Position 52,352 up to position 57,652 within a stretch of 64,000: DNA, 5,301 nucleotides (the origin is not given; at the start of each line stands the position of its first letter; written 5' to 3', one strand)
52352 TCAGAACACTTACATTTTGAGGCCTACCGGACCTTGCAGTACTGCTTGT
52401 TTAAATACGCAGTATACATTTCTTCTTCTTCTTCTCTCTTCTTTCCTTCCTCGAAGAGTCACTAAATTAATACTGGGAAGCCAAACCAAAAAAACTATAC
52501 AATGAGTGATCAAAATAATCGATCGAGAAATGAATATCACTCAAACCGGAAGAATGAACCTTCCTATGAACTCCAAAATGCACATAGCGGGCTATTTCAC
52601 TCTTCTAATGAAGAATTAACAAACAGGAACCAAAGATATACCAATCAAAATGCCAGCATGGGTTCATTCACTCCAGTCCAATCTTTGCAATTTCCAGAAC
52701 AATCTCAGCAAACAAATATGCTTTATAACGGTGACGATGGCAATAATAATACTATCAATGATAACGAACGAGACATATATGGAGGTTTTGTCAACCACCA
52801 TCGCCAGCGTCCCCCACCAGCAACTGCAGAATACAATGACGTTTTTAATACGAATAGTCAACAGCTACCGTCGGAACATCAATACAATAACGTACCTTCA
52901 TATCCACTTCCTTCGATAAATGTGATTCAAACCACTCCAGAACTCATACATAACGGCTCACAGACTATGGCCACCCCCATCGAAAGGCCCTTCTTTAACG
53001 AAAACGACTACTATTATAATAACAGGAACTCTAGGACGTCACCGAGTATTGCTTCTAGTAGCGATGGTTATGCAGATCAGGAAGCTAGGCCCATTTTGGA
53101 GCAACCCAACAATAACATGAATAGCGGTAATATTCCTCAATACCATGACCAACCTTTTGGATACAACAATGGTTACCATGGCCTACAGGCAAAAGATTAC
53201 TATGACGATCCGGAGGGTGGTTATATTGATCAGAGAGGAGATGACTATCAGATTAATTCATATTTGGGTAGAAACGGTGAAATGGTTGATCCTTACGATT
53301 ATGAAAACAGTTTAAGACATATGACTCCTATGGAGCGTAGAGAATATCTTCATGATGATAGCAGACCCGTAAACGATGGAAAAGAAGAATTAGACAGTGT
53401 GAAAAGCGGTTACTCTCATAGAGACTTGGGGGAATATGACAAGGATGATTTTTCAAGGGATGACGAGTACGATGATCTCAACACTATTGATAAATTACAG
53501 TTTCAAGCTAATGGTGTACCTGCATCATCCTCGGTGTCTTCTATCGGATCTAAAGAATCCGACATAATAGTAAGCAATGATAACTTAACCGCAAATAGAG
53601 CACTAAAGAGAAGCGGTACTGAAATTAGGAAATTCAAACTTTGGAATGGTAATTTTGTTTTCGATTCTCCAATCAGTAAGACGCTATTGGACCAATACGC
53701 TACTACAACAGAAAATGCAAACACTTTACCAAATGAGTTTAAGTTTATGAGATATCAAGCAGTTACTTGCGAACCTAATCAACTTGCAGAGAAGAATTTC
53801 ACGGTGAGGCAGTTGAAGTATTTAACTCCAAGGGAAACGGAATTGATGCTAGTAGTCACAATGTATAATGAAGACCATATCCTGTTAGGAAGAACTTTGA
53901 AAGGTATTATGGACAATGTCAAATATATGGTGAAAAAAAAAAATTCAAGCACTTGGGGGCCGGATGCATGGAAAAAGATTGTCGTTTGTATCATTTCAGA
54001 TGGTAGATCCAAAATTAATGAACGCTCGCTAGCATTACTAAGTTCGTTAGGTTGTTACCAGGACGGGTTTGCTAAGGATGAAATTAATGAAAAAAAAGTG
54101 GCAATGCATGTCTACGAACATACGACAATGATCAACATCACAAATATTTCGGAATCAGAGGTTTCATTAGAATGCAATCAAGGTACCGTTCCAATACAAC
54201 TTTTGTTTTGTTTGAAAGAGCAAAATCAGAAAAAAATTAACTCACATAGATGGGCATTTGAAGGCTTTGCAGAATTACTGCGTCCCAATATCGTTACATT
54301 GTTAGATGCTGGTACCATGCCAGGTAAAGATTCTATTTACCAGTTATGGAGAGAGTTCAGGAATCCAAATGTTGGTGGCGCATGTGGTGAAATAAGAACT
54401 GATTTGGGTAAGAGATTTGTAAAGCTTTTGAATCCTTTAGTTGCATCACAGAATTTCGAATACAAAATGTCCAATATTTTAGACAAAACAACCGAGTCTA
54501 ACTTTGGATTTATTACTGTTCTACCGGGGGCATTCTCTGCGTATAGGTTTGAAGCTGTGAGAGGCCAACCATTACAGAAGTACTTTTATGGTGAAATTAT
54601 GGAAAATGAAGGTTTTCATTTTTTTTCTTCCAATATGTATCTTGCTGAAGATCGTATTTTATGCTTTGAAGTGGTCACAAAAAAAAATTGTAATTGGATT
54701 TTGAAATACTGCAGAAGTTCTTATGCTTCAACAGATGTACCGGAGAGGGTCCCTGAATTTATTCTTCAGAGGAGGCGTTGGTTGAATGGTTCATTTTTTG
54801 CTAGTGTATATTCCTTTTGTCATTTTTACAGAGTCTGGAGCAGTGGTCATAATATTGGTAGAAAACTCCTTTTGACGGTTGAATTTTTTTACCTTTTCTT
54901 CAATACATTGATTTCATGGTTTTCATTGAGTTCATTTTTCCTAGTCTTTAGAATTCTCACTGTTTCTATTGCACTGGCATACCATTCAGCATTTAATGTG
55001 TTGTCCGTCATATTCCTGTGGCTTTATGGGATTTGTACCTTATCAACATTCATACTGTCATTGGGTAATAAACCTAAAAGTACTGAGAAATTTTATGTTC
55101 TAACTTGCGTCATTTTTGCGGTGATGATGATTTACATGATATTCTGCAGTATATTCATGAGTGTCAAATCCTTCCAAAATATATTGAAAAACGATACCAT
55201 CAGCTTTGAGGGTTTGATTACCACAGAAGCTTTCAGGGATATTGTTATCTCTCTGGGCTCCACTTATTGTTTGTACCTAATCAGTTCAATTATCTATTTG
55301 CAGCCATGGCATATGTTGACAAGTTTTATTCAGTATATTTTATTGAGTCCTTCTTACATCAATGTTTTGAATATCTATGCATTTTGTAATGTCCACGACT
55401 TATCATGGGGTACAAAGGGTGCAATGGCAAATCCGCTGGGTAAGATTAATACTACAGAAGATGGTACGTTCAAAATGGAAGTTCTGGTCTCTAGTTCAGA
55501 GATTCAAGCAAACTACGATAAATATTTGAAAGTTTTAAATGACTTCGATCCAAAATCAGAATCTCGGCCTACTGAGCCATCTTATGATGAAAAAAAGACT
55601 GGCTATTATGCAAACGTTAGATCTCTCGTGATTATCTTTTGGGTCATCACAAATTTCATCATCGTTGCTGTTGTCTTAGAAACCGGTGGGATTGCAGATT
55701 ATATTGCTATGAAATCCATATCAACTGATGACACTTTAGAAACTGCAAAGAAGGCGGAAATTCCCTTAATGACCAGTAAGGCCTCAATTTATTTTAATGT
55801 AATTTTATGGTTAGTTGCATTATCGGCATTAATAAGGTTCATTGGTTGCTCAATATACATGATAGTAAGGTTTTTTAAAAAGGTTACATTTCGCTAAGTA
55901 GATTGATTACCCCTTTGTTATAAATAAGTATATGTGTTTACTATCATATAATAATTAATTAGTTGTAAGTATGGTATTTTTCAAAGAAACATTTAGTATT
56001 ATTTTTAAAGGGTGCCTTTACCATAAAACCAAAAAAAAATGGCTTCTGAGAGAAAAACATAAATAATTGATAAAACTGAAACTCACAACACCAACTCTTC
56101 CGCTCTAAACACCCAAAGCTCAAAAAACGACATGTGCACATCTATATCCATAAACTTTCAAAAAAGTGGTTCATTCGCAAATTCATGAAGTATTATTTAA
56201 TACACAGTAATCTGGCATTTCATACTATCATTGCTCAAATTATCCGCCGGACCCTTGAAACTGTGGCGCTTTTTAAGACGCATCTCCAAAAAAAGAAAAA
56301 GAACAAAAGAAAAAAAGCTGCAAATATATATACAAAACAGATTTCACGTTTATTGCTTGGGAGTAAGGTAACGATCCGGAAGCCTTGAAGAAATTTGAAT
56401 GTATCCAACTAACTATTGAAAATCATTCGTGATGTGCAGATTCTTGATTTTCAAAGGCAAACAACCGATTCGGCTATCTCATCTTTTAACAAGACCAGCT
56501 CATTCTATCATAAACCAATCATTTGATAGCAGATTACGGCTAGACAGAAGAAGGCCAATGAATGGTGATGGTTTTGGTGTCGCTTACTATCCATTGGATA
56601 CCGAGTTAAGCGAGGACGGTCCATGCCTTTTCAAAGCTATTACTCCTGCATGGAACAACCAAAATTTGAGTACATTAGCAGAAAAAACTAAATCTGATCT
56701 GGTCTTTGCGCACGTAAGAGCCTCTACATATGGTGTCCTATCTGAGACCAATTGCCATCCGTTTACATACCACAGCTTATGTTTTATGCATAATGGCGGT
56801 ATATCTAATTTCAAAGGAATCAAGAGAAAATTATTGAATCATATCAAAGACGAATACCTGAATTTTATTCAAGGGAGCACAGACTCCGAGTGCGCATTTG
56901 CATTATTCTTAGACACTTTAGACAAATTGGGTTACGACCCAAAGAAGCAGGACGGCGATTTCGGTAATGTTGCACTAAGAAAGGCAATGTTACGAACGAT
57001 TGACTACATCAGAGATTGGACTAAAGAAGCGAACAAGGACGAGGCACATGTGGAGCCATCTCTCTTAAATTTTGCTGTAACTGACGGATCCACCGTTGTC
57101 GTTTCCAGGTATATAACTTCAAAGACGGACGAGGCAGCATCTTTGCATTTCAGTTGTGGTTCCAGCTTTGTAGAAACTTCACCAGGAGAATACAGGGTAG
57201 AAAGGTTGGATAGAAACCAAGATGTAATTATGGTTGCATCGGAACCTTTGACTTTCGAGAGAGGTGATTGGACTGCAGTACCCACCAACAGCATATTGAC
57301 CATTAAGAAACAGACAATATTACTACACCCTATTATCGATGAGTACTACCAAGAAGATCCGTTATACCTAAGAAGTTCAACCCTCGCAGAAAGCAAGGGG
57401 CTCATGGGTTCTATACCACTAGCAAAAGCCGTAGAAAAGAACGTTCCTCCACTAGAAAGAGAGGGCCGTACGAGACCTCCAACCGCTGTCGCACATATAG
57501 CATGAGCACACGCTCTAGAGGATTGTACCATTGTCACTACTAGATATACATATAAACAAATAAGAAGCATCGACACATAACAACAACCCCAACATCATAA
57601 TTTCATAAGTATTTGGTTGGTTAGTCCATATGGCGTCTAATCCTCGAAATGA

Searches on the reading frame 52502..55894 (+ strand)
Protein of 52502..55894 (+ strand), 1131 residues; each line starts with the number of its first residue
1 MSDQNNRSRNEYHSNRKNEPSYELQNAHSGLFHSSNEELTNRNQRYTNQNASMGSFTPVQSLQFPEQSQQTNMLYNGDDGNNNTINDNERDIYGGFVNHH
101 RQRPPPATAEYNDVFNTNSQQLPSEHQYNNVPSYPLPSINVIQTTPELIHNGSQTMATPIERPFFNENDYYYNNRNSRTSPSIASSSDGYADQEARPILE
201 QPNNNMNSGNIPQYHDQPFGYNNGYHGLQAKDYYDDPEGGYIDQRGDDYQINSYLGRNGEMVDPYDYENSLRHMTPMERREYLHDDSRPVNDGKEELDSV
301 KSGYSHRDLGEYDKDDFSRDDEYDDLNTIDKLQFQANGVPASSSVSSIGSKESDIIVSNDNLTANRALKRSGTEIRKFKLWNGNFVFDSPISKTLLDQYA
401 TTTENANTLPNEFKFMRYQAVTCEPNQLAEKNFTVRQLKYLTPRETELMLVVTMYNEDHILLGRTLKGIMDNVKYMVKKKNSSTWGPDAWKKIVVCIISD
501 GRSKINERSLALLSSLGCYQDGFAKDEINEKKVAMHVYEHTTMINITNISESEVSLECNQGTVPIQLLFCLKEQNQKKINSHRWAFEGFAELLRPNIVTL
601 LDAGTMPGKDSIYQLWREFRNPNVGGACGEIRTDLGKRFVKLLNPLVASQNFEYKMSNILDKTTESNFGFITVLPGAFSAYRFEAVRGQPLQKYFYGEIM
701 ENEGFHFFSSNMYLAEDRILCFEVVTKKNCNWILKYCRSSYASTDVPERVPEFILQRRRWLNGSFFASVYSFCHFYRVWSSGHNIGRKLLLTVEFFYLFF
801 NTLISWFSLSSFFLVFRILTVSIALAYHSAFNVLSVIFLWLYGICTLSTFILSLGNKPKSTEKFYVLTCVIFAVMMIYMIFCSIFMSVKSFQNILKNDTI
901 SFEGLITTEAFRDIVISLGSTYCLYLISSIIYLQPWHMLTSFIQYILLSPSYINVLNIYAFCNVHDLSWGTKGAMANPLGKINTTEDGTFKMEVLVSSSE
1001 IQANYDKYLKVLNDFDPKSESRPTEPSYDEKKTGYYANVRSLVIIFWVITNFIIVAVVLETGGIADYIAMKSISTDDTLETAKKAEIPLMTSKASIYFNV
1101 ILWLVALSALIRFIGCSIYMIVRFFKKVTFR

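Call 17: search_protein_families(library=pfam, proteins=[window:52502-55894:+], max_evalue=0.001)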
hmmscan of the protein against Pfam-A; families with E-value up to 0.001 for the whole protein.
window:52502-55894:+ (1131 aa): 5 families
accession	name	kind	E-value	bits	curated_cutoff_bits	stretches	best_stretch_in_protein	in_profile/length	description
PF01644.23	Chitin_synth_1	-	5.1e-71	238.3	25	1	454-619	1-163/163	Chitin synthase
PF08407.17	Chitin_synth_1N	-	8.6e-24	83.6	22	1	374-447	2-67/67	Chitin synthase N-terminal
PF03142.21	Chitin_synth_2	-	3.3e-17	62.8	27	1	597-764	204-374/527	Chitin synthase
PF13632.12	Glyco_trans_2_3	-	1.4e-10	41.7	27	1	597-821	1-192/198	Glycosyl transferase family group 2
PF13641.12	Glyco_tranf_2_3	-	0.00023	21.7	27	0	569-763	61-230/230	Glycosyltransferase like family 2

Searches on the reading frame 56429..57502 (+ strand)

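Call 17: search_protein_families(library=pfam, proteins=[window:56429-57502:+], max_evalue=0.001)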
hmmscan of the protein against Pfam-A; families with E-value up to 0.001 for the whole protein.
window:56429-57502:+ (358 aa): 2 families
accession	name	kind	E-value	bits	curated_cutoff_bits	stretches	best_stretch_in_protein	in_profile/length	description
PF13230.11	GATase_4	-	7.4e-15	55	23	1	18-177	3-154/272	Glutamine amidotransferases class-II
PF13522.11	GATase_6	-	1.1e-08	35.6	27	1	88-165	9-78/130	Glutamine amidotransferase domain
